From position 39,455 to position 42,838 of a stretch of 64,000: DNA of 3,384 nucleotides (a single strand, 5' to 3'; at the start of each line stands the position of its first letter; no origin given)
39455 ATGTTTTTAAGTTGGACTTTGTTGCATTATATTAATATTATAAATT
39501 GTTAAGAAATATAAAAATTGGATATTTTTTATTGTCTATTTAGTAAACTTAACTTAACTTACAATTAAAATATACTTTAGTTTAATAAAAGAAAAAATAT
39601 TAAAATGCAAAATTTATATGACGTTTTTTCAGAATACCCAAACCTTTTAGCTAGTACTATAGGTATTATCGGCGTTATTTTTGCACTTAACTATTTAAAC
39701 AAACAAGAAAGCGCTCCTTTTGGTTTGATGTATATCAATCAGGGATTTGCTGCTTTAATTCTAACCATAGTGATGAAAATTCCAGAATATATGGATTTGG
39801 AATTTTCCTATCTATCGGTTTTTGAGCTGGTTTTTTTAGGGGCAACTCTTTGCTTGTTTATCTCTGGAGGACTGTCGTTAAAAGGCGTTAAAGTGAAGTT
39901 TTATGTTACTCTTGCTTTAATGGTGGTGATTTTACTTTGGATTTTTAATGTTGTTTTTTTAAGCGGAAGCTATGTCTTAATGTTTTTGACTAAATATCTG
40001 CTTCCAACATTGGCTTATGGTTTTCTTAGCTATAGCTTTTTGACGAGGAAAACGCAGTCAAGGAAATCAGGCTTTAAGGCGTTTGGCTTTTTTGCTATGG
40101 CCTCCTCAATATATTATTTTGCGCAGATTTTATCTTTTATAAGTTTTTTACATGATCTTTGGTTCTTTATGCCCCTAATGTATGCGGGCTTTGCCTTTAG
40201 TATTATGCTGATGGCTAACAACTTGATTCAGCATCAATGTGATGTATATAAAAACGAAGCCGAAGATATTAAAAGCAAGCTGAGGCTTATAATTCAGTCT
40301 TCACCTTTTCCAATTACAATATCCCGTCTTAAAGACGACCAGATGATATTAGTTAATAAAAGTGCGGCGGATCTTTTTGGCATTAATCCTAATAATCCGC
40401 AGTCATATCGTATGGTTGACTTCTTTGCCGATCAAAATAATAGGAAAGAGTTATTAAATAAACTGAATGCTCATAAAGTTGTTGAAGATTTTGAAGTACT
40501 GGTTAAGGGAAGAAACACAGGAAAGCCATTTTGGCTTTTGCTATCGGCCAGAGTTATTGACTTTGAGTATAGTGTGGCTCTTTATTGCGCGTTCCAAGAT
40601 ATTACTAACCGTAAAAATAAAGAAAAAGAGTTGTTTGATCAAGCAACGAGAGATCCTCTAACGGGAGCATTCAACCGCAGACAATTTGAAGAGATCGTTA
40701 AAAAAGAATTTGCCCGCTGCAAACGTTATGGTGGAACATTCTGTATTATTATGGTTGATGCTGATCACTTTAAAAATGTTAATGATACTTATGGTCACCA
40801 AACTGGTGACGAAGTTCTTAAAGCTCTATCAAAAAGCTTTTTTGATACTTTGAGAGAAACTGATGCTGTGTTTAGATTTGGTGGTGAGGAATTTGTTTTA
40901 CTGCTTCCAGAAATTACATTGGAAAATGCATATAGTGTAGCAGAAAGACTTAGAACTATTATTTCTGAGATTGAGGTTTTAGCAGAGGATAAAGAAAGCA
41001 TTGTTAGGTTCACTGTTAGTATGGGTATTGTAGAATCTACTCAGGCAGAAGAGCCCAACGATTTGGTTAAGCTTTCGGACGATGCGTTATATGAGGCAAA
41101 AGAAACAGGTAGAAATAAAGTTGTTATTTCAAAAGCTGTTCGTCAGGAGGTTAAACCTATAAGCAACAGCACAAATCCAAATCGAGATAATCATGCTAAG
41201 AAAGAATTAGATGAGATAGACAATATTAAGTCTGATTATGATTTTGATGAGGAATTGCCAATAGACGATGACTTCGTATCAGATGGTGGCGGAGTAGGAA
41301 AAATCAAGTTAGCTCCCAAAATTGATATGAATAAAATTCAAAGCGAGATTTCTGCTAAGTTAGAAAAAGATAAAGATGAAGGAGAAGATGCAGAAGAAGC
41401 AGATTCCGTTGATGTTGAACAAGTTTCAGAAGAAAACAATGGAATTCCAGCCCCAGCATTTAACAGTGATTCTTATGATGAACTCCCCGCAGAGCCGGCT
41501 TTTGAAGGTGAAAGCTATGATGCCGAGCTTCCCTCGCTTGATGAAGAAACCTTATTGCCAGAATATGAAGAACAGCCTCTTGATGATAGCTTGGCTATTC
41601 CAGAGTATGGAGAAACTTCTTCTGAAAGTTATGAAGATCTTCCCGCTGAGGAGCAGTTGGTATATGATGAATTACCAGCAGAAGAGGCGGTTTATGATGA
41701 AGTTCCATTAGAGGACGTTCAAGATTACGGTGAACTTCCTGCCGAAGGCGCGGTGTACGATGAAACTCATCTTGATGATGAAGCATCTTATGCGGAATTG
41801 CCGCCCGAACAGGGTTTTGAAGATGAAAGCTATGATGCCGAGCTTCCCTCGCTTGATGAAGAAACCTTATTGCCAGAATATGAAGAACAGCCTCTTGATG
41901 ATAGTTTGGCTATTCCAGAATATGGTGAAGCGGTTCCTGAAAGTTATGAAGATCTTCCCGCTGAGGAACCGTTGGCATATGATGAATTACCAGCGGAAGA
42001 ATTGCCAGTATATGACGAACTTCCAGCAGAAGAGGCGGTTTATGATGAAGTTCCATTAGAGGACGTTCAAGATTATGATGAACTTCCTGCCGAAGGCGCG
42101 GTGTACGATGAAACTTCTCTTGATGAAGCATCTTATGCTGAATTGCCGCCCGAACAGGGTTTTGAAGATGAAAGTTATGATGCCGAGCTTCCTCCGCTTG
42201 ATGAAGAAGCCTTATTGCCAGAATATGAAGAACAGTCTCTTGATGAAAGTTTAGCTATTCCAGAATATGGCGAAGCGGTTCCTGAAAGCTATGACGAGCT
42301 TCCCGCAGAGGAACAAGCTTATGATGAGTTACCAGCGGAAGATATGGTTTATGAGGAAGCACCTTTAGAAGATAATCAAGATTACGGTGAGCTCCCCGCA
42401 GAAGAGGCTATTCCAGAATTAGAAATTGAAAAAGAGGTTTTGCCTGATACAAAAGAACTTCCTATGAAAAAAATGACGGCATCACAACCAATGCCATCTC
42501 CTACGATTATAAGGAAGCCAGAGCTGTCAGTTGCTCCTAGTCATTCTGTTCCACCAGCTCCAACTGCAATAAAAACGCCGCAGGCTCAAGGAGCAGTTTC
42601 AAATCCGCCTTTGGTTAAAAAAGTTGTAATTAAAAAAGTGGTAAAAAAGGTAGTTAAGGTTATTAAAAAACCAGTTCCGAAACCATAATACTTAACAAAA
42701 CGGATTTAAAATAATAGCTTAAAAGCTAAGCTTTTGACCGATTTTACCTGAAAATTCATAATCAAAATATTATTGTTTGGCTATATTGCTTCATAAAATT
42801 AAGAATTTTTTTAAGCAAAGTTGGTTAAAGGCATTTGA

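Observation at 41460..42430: Near-identical ~315-345-bp tandem DNA repeats encode an acidic repeat tail on a GGDEF diguanylate cyclase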

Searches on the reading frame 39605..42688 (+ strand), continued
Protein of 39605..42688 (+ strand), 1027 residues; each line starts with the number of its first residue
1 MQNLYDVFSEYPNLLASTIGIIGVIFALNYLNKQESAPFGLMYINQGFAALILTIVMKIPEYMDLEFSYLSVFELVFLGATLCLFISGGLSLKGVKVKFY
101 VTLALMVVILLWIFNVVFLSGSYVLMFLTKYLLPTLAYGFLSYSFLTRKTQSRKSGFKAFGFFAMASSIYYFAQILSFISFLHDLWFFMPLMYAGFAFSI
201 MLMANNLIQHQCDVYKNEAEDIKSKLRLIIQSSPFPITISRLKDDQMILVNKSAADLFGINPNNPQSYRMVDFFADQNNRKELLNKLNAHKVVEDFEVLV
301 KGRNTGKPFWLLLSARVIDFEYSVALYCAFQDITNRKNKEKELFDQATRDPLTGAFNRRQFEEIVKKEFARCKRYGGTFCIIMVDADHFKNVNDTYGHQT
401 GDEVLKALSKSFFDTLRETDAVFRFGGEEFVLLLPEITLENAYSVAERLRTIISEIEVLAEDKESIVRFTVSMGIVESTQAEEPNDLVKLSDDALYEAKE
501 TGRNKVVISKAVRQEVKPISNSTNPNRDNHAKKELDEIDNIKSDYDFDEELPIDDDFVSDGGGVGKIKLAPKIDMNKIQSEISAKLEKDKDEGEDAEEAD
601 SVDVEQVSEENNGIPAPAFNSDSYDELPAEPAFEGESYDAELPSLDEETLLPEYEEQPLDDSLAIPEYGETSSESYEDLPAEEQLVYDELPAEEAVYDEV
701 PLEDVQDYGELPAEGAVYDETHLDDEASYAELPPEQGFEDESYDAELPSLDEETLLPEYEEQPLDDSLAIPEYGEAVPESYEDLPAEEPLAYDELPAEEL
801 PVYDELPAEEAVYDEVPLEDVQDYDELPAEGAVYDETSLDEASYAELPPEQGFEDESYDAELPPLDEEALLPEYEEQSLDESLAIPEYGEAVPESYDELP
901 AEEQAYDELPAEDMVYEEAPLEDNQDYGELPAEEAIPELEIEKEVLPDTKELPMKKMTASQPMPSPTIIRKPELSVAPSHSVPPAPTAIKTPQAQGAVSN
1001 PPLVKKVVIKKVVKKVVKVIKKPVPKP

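Call 47: list_cluster_members(proteins=[P0001, P0020, P0014, P0047])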
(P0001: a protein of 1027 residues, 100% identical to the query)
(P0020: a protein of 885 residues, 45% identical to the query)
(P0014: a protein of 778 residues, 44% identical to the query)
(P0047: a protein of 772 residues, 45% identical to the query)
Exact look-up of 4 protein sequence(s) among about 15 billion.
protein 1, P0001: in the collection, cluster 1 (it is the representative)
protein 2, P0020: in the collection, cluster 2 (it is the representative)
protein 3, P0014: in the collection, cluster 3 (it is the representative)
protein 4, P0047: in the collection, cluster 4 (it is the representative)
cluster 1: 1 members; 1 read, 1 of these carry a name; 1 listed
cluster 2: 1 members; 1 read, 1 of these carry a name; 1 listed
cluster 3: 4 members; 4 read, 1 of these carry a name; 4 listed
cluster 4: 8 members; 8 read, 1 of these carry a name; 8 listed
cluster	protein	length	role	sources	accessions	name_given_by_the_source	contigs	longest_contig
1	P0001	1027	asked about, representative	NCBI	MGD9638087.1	MAG: diguanylate cyclase [Alphaproteobacteria bacterium]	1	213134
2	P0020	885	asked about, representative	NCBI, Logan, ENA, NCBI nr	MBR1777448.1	MAG: diguanylate cyclase [Alphaproteobacteria bacterium] | diguanylate cyclase [Alphaproteobacteria bacterium]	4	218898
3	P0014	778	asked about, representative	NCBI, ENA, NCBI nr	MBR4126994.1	MAG: diguanylate cyclase [Alphaproteobacteria bacterium] | diguanylate cyclase [Alphaproteobacteria bacterium]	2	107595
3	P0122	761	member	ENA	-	-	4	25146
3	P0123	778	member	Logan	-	-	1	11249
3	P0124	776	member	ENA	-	-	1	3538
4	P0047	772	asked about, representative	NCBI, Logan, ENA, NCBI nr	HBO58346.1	MAG TPA: hypothetical protein DD624_00325 [Alphaproteobacteria bacterium] | hypothetical protein [Alphaproteobacteria bacterium]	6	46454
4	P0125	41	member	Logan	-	-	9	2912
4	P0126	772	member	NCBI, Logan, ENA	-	-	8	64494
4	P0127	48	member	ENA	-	-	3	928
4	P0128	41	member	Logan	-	-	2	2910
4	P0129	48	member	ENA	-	-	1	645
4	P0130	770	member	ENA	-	-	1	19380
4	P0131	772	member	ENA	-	-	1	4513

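Call 55: predict_structure(alignment_id=A1)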
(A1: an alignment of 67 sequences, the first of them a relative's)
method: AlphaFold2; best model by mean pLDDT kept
length: 1027 residues; sequences in the alignment: 67
mean_pLDDT: 66.3   pTM: 0.49
mean pLDDT of the five models: 66.3, 66.2, 65.7, 62.7, 62.5
residues with pLDDT >= 90: 437; 70-90: 62; 50-70: 29; < 50: 499
segments of 3 or more residues with pLDDT < 50: 516-695, 697-797, 799-815, 817-925, 927-975, 988-1027
pLDDT, mean of each block of 10 residues (from residue 1): 65 91 97 92 97 89 78 95 98 94 96 94 92 97 91 85 97 87 88 97 93 91 90 95 95 97 96 95 96 96 93 95 93 95 90 93 94 94 96 95 97 95 94 96 97 96 94 96 93 96 91 52 38 36 37 36 33 31 34 37 34 35 42 40 40 38 36 38 39 43 41 40 41 39 38 37 38 41 40 43 39 43 45 40 43 41 38 40 39 42 45 45 46 42 40 35 44 48 47 38 35 35 41
secondary structure, 60 per line:
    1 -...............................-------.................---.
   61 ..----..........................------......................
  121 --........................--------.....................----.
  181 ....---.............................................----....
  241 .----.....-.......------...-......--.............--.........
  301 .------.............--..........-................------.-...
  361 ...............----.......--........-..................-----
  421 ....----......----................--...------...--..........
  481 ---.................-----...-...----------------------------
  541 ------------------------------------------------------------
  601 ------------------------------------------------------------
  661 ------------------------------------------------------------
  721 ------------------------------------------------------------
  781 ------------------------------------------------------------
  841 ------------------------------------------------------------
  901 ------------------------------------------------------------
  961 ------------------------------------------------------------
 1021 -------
elements in order (helices of 4 or more, strands of 3 or more residues): H2-32 H40-56 H67-92 H99-120 H123-146 H155-175 H180-184 H188-232 E237-241 E246-250 H252-258 H270-273 H277-289 E292-301 E308-320 E323-332 H334-348 H358-375 E380-386 H389-396 H398-415 E421-424 E429-434 H439-454 E457-459 E466-468 E471-477 H484-500 E506-508
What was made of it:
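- Disorder: pLDDT <50 and no secondary structure for aa 516-1027, against >90 for aa 1-512 (call 55).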

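Call 73: search_protein_families(library=pfam, proteins=[P0042, P0028, P0052], max_evalue=10)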
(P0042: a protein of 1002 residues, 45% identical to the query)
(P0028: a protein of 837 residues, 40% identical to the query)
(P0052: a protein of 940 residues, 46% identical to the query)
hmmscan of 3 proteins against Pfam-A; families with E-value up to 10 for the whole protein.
P0042 (1002 aa): 4 families
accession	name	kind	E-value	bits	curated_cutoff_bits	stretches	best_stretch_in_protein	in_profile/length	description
PF00990.26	GGDEF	-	3.2e-43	147.7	23.8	1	341-498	1-161/161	Diguanylate cyclase, GGDEF domain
PF13426.13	PAS_9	-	5e-05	24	27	1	232-329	4-103/103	PAS domain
PF22335.1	Cas10-Cmr2_palm2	-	6.9e-05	23.4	27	1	420-499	58-132/133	Cas10/Cmr2, second palm domain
PF13188.13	PAS_8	-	0.02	15.2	21.8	1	219-261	1-40/65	PAS domain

P0028 (837 aa): 6 families
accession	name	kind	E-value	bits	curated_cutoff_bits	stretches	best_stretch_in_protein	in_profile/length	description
PF00990.26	GGDEF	-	3.6e-44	150.8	23.8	1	342-498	2-161/161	Diguanylate cyclase, GGDEF domain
PF22335.1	Cas10-Cmr2_palm2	-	3.5e-05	24.4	27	1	420-499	58-132/133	Cas10/Cmr2, second palm domain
PF24898.2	GGDEF_GdpP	-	7.7e-05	23.4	30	1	452-505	71-122/126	Cyclic-di-AMP phosphodiesterase GdpP-like, GGDEF domain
PF13426.13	PAS_9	-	0.00014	22.5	27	1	232-329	4-103/103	PAS domain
PF13188.13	PAS_8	-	0.029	14.7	21.8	1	219-259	1-38/65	PAS domain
PF20183.3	DUF6546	-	0.26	11.1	23.5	1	331-384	19-66/202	Family of unknown function (DUF6546)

P0052 (940 aa): 8 families
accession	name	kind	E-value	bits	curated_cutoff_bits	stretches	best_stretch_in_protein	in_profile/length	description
PF00990.26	GGDEF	-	4.5e-42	144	23.8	1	340-497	1-161/161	Diguanylate cyclase, GGDEF domain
PF13426.13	PAS_9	-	1.2e-08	35.5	27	1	230-328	3-103/103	PAS domain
PF00989.32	PAS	-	1.1e-05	25.9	22.6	1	218-325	1-112/113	PAS fold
PF13188.13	PAS_8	-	0.0027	18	21.8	1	218-259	1-43/65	PAS domain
PF24898.2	GGDEF_GdpP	-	0.0033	18.1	30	1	416-504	41-122/126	Cyclic-di-AMP phosphodiesterase GdpP-like, GGDEF domain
PF22335.1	Cas10-Cmr2_palm2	-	0.0033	18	27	1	419-498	58-132/133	Cas10/Cmr2, second palm domain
PF08448.16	PAS_4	-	0.036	14.7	23.1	1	242-330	18-109/110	PAS fold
PF20183.3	DUF6546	-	0.25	11.2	23.5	1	334-383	23-66/202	Family of unknown function (DUF6546)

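Call 80: fold_search(model_id=the predicted structure, library=pdb)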
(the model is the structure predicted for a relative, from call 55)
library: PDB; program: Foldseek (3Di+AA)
matches with E <= 10: 1021; with E <= 0.001: 204
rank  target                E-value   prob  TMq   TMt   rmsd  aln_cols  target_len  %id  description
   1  5xgb                  1.2e-17  1.00  0.16  0.29  16.5       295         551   26  Crystal structure of the PAS-GGDEF-EAL domain of PA0861 from Pseudomonas aeruginosa (released 2017-12-20)
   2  5xge                  5.1e-17  1.00  0.16  0.29  16.0       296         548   26  Crystal structure of the PAS-GGDEF-EAL domain of PA0861 from Pseudomonas aeruginosa in complex with cyclic di-GMP (released 2017-12-20)
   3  5xgd                  1.6e-16  1.00  0.16  0.30  16.1       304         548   25  Crystal structure of the PAS-GGDEF-EAL domain of PA0861 from Pseudomonas aeruginosa in complex with GTP (released 2017-12-20)
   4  8c05                  4.5e-16  1.00  0.16  0.50  13.7       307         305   25  LOV-activated diguanylate cyclase, dark-state structure (released 2023-07-19)
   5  6et7_B                3.7e-14  1.00  0.16  0.24  19.7       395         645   20  Activated heterodimer of the bacteriophytochrome regulated diguanylyl cyclase variant - S505V A526V - from Idiomarina  (released 2018-06-13)
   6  6zxb_A                7.0e-14  1.00  0.16  0.55   2.0       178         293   38  Diguanylate cyclase DgcR (I-site mutant) in native state (released 2021-03-31)
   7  5llw_B                8.5e-14  1.00  0.16  0.24  19.7       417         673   19  Bacteriophytochrome activated diguanylyl cyclase from Idiomarina species A28L (released 2017-03-15)
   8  5llx_B                9.4e-14  1.00  0.17  0.26  20.1       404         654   20  Bacteriophytochrome activated diguanylyl cyclase from Idiomarina species A28L with GTP bound (released 2017-03-15)
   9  3ign                  1.1e-13  1.00  0.16  0.94   1.2       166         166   42  Crystal Structure of the GGDEF domain from Marinobacter aquaeolei diguanylate cyclase complexed with c-di-GMP - Northeas (released 2009-08-11)
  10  7e6g_A                1.4e-13  1.00  0.16  0.62   1.6       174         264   38  Crystal structure of diguanylate cyclase SiaD in complex with its activator SiaC from Pseudomonas aeruginosa (released 2021-09-22)
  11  5llx_A                1.7e-13  1.00  0.16  0.24  16.9       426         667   19  Bacteriophytochrome activated diguanylyl cyclase from Idiomarina species A28L with GTP bound (released 2017-03-15)
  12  6et7_A                2.0e-13  1.00  0.16  0.25  17.8       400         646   20  Activated heterodimer of the bacteriophytochrome regulated diguanylyl cyclase variant - S505V A526V - from Idiomarina  (released 2018-06-13)
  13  9cmf_A                2.5e-13  1.00  0.15  0.19  20.3       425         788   13  Substrate bound DosP (released 2024-11-20)
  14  6zxm_A                3.1e-13  1.00  0.15  0.52   4.2       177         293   41  Diguanylate cyclase DgcR in complex with c-di-GMP (released 2021-03-31)
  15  5llw_A                4.6e-13  1.00  0.16  0.24  20.4       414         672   18  Bacteriophytochrome activated diguanylyl cyclase from Idiomarina species A28L (released 2017-03-15)
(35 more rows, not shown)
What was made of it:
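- On GGDEF diguanylate cyclase (PF00990 / TIGR00254): Foldseek: 3ign TM 0.94, rmsd 1.2 A over 166 aa; DosC, PleD, DgcR and others (call 80)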

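Call 86: predict_structure(alignment_id=A3)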
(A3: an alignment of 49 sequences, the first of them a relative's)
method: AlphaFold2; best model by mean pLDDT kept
length: 748 residues; sequences in the alignment: 49
mean_pLDDT: 72.3   pTM: 0.43
mean pLDDT of the five models: 72.3, 71.5, 70.6, 69.8, 67.7
residues with pLDDT >= 90: 226; 70-90: 287; 50-70: 17; < 50: 218
segments of 3 or more residues with pLDDT < 50: 1-6, 535-609, 611-679, 681-748
pLDDT, mean of each block of 10 residues (from residue 1): 48 89 87 82 94 87 90 95 90 86 94 90 91 92 72 91 91 83 91 91 81 83 87 88 89 82 81 86 87 85 90 82 89 77 80 90 92 93 85 89 90 87 90 93 92 87 92 92 93 88 90 85 87 52 31 30 32 33 39 35 39 37 32 31 33 37 37 43 38 39 37 39 37 35 37
secondary structure, 60 per line:
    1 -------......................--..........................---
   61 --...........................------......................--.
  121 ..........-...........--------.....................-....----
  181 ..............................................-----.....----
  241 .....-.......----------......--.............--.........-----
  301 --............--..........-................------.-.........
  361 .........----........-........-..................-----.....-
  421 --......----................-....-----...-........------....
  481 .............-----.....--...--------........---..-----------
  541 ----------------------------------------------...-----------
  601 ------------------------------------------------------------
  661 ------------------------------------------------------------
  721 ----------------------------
elements in order (helices of 4 or more, strands of 3 or more residues): H8-29 H32-57 H63-89 H96-117 H120-130 H132-142 H151-171 H173-176 H181-226 E232-236 E241-245 H247-253 H265-268 H272-284 E287-295 E303-314 E317-326 H328-342 H352-369 E374-381 H383-390 H392-409 E415-419 E423-428 H433-448 E450-453 E459-461 E463-470 H477-493 E499-503 E506-508 H517-524
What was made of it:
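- AF2 predicts no docking of the terminal motif (calls 55, 86).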

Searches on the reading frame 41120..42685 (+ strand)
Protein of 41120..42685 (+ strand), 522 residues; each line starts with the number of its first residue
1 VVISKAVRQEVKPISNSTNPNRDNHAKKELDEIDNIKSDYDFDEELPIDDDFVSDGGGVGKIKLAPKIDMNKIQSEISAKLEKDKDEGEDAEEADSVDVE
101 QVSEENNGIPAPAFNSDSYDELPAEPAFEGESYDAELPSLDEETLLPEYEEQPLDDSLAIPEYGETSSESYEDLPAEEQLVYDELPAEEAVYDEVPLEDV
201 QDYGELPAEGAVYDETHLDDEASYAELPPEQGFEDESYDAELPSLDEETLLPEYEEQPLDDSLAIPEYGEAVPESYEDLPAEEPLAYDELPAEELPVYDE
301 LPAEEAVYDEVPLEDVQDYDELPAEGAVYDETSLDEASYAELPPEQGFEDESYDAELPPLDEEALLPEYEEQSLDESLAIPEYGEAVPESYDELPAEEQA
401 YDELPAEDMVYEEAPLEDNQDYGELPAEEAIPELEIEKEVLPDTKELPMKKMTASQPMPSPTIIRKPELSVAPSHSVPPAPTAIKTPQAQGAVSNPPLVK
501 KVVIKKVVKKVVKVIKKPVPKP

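Call 10: find_homologous_proteins(query=window:41120-42685:+, max_evalue=0.001)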
Query window:41120-42685:+: 8000 candidates shared short words with the query, none scored E <= 0.001.
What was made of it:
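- On Any described repeat or domain family for the 105-aa unit or the tail: 5.8 billion proteins: none (call 10).
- Tried and rejected: The 5.8-billion-protein word search gave no hit (call 10).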

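Call 34: search_protein_representatives(protein=window:41135-42685:+)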
Query: 517 residues. Proteins with E-value up to 0.001 (for the whole library): 2; up to 1e-10: 1; up to 1e-30: 1. The best 2 are listed.
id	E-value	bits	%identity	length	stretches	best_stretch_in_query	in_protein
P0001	0.0e+00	1061.4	100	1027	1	1-517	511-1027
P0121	2.6e-04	36.7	51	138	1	271-338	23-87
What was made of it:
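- Closest known: HubP/FimV polar landmark proteins. Different: There is no sequence similarity (calls 10, 34).
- Closest known: Acidic tandem-repeat proteins of Ehrlichia/Anaplasma. Different: No similarity was detected (calls 10, 34).
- No homologues exist (calls 10, 34).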

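Call 64: find_related_loci(query=window:41135-42685:+, collection=metagenome_contigs, flank=3000)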
Query window:41135-42685:+ (517 aa) in metagenome_contigs; peptide patterns used: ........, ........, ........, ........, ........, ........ (x = any residue, [..] = any of these).
221 stretches matched a pattern, but none encodes a relative of the query by tblastn (E <= 1e-3).
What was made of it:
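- The window's tail has no detectable sequence homologue (calls 10, 34, 64).
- Tried and rejected: JGI metagenomes gave nothing (call 64).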

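Call 72: search_solved_structures(query=window:41135-42685:+, max_evalue=1)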
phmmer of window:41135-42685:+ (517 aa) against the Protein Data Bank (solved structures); distinct sequences matched with E-value up to 1: 0.
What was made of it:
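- On Any described repeat or domain family for the 105-aa unit or the tail: PDB: none at E<=1 (call 72).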

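Call 73: search_protein_families(library=pfam, proteins=[window:41135-42685:+], max_evalue=10)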
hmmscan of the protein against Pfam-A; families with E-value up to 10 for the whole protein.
window:41135-42685:+ (517 aa): 1 family
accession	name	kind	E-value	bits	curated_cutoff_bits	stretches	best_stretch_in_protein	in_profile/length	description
PF19409.5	Thiopep_pre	-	0.089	13.1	23.5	0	149-162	7-20/36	Thiopeptide-type bacteriocin precursor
